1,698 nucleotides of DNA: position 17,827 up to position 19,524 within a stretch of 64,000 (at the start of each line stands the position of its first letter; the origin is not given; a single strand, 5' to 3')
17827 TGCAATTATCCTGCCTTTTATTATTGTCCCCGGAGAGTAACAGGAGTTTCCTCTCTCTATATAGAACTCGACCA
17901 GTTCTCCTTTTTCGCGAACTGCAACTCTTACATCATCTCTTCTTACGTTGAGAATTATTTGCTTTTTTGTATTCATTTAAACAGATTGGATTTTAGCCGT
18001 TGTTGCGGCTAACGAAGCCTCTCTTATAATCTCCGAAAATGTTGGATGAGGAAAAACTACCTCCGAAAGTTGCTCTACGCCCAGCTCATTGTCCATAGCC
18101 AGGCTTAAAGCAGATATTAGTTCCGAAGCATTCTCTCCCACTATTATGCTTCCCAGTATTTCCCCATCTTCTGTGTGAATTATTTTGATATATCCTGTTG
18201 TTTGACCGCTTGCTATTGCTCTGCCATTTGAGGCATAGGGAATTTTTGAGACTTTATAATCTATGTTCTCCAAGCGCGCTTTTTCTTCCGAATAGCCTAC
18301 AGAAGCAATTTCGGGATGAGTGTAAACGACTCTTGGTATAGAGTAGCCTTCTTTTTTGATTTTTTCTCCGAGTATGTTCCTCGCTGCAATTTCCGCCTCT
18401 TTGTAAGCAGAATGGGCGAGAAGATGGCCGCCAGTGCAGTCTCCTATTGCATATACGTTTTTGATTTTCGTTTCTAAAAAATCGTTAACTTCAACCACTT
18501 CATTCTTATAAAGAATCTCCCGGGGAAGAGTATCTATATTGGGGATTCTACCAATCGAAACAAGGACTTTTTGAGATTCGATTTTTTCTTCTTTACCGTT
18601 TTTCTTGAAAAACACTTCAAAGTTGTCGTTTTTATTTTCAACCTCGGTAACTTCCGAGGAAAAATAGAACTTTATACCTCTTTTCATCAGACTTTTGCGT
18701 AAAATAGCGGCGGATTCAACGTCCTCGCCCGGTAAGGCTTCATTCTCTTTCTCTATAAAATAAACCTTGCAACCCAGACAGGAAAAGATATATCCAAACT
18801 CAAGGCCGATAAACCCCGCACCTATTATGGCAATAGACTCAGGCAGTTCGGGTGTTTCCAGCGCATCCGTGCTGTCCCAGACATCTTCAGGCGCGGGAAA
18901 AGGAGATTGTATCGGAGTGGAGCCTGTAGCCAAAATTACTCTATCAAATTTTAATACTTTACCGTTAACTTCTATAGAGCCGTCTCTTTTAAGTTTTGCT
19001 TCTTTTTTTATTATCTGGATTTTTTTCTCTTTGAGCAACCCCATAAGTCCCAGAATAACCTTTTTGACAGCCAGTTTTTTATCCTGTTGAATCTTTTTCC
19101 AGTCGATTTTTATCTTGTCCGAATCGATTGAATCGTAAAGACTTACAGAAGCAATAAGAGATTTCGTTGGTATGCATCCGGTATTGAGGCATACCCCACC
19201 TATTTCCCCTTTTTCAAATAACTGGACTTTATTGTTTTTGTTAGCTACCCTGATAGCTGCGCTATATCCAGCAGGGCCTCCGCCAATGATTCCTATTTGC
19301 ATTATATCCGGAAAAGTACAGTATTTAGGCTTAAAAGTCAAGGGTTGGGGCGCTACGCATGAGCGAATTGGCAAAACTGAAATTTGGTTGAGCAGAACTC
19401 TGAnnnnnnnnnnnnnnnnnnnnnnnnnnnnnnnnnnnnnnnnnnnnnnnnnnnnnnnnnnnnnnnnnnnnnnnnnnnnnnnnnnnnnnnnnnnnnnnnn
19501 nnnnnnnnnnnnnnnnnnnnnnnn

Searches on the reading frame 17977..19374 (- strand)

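Call 64: search_protein_families(library=pfam, proteins=[window:17977-19374:-], max_evalue=0.00001)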
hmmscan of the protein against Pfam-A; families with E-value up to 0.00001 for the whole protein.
window:17977-19374:- (465 aa): 9 families
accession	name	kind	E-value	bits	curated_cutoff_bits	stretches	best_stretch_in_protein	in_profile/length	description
PF07992.20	Pyr_redox_2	-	6.7e-63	213.2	26.1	1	26-327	2-291/291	Pyridine nucleotide-disulphide oxidoreductase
PF02852.28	Pyr_redox_dim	-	2.2e-33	115.2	25.3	1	346-453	1-109/110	Pyridine nucleotide-disulphide oxidoreductase, dimerisation domain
PF00070.33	Pyr_redox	-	3.5e-21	75.9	22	1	181-251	2-72/82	Pyridine nucleotide-disulphide oxidoreductase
PF13738.12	Pyr_redox_3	-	1.7e-11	44.4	30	1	29-311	2-305/305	Pyridine nucleotide-disulphide oxidoreductase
PF01266.30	DAO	-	7.8e-09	35.9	27.9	0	27-60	2-37/353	FAD dependent oxidoreductase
PF03486.20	HI0933_like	-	1.5e-08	34.8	50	0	27-57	3-33/244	HI0933-like protein Rossmann domain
PF13450.12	NAD_binding_8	-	9.8e-08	32.6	21.9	0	29-62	1-35/68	NAD(P)-binding Rossmann-like domain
PF01134.28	GIDA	-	1e-07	31.8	22.1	0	27-152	2-150/391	Glucose inhibited division protein A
PF00890.30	FAD_binding_2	-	5.1e-07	29.7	20.4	0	29-57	4-32/414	FAD binding domain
